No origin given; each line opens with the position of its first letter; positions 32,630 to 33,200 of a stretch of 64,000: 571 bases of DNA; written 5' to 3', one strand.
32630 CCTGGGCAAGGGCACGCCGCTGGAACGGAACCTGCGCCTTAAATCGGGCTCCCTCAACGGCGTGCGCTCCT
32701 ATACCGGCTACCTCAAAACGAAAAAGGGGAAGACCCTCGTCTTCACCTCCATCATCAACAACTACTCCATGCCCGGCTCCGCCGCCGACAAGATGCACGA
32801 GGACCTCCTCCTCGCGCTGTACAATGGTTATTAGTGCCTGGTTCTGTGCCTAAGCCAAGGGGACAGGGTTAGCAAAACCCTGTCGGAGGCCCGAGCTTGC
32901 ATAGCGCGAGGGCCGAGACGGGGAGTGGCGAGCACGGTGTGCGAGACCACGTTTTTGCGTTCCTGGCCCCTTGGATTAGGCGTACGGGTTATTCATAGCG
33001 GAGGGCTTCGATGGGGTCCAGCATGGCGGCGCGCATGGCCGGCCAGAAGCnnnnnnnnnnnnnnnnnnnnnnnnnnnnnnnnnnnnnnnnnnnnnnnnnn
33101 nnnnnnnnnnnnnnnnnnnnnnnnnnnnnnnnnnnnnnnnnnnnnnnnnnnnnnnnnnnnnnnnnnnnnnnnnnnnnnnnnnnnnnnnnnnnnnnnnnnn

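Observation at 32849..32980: Structured intergenic repeat family: two inverted copies with a conserved core and different but still complementary outer stems (copy A)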

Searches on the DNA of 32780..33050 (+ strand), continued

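Call 42: search_with_rna_model(model_id=R1, sources=[L100, L101, L102, L103, L104, L105, L106, L107, L108, L109, L110, L111, L112, L113, L114, L115, L116, L117, L118, L119, L120, L121, L122, L123, L124, L125, L126, L127, L128, L129, L130, L131, L132, L133, L134, L135, L136, L137, L138, L139, L140, L141, L142, L143, L144, L145, L146, L147, L148, L149, L150, L151, L152, L153, L154, L155, L156, L157, L158, L159, L160, L161, L162, L163, L164, L165, L166, L167, L168, L169, L170, L171, L172, L173, L174, L175, L176, L177, L178], max_evalue=0.001)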
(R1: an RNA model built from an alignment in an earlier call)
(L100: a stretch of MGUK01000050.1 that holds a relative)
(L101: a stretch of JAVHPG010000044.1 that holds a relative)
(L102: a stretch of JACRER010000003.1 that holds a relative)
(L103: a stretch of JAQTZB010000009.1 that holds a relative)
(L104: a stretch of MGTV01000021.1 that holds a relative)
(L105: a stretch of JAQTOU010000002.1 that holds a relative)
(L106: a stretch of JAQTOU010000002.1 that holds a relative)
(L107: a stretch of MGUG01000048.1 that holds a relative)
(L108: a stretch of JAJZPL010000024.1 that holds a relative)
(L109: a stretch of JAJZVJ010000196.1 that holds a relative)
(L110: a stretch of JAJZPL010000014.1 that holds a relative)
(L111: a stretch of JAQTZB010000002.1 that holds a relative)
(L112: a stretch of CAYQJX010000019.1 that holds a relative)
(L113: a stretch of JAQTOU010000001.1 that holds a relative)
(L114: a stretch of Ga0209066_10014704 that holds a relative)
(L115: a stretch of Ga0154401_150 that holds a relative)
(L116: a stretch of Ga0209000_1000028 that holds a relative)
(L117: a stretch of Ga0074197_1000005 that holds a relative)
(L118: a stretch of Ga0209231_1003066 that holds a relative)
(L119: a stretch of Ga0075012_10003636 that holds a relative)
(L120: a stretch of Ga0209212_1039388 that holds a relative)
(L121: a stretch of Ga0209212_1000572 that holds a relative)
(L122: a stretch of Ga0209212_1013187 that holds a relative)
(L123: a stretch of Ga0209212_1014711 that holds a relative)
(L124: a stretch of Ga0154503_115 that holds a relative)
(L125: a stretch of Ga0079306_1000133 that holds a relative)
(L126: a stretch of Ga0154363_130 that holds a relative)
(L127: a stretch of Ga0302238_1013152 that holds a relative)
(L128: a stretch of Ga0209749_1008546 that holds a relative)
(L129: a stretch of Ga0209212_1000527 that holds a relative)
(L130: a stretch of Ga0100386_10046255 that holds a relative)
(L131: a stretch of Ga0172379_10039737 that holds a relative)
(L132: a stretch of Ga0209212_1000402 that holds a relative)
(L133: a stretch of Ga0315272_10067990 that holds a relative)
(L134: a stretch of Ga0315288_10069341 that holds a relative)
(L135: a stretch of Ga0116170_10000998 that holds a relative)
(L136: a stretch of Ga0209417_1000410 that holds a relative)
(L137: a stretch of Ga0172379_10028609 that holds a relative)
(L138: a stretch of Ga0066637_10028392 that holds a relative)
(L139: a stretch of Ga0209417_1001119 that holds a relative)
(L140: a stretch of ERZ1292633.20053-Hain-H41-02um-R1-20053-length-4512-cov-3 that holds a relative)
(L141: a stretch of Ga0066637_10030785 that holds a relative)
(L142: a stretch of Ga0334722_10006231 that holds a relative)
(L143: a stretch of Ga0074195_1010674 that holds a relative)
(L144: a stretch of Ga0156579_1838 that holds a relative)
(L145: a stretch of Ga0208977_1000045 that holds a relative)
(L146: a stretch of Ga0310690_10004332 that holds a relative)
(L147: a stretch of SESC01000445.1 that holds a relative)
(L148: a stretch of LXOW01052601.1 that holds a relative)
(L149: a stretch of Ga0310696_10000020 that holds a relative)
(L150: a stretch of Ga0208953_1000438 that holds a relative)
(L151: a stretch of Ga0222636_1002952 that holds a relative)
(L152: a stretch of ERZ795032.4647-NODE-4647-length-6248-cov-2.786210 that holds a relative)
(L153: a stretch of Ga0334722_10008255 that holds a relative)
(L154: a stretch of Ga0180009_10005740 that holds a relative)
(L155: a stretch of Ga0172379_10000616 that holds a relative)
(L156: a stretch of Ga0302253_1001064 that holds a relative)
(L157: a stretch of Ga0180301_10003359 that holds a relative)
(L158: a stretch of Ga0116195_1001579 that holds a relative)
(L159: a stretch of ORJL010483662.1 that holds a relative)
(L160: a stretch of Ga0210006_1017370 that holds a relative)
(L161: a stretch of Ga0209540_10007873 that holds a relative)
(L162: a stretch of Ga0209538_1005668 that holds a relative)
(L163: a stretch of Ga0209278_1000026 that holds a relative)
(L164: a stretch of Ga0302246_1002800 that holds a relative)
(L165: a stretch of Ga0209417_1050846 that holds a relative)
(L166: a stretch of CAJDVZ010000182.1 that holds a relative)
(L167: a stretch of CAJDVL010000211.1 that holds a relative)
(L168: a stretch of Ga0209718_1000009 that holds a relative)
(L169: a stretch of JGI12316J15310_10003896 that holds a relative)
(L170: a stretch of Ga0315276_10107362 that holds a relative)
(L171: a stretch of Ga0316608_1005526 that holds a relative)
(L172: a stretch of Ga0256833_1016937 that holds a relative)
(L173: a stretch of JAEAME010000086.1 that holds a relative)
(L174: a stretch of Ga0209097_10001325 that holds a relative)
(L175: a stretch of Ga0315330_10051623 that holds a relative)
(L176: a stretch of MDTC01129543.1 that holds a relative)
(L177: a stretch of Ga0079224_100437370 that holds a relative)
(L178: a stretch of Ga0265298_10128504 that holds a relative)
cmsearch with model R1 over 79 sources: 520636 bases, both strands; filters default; matches with E-value up to 0.001: 28.
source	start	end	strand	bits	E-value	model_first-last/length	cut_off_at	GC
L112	3032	3169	-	149.9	6.8e-30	1-138/138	no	0.65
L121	5448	5585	+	147.4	2.4e-29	1-138/138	no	0.62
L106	1871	2008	+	147.3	2.5e-29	1-138/138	no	0.67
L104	2308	2445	-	145.5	6.2e-29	1-138/138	no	0.69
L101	4012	4149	+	141.3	5.1e-28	1-138/138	no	0.61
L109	1697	1834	+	140.5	7.4e-28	1-138/138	no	0.67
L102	4423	4559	-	140.5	7.5e-28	1-138/138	no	0.67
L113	5198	5334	+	140.5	7.5e-28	1-138/138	no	0.7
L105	4052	4189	+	133.9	2.1e-26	1-138/138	no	0.7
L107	1029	1162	+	119.9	2.4e-23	1-138/138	no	0.66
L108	3142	3275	+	111.9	1.3e-21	1-138/138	no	0.66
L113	5044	5177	-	109.9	3.6e-21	1-138/138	no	0.7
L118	2429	2589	+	108.8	6.1e-21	1-138/138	no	0.63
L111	1277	1409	-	108.5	7.2e-21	1-138/138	no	0.68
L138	453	585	+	106.8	1.7e-20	1-138/138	no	0.66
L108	6693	6826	-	106.7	1.8e-20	1-138/138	no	0.71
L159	191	323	-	106.7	1.8e-20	1-138/138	no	0.68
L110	2211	2343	+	103.7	8.1e-20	1-138/138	no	0.64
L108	7546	7680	+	102.7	1.3e-19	1-138/138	no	0.71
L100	1219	1349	-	102.2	1.7e-19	1-138/138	no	0.67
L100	2573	2707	+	99.7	5.8e-19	1-138/138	no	0.67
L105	3873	4006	-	99.4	7e-19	1-138/138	no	0.7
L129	2863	2996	+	96.7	2.7e-18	1-138/138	no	0.66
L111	1906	2038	+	93.6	1.3e-17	1-138/138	no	0.7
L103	7641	7775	+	90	7.6e-17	1-138/138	no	0.67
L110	1537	1694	-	72.6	4.8e-13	1-138/138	no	0.64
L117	5454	5661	+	59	4.5e-10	1-138/138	no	0.71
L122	3970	4059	+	54.2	4.8e-09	24-116/138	no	0.68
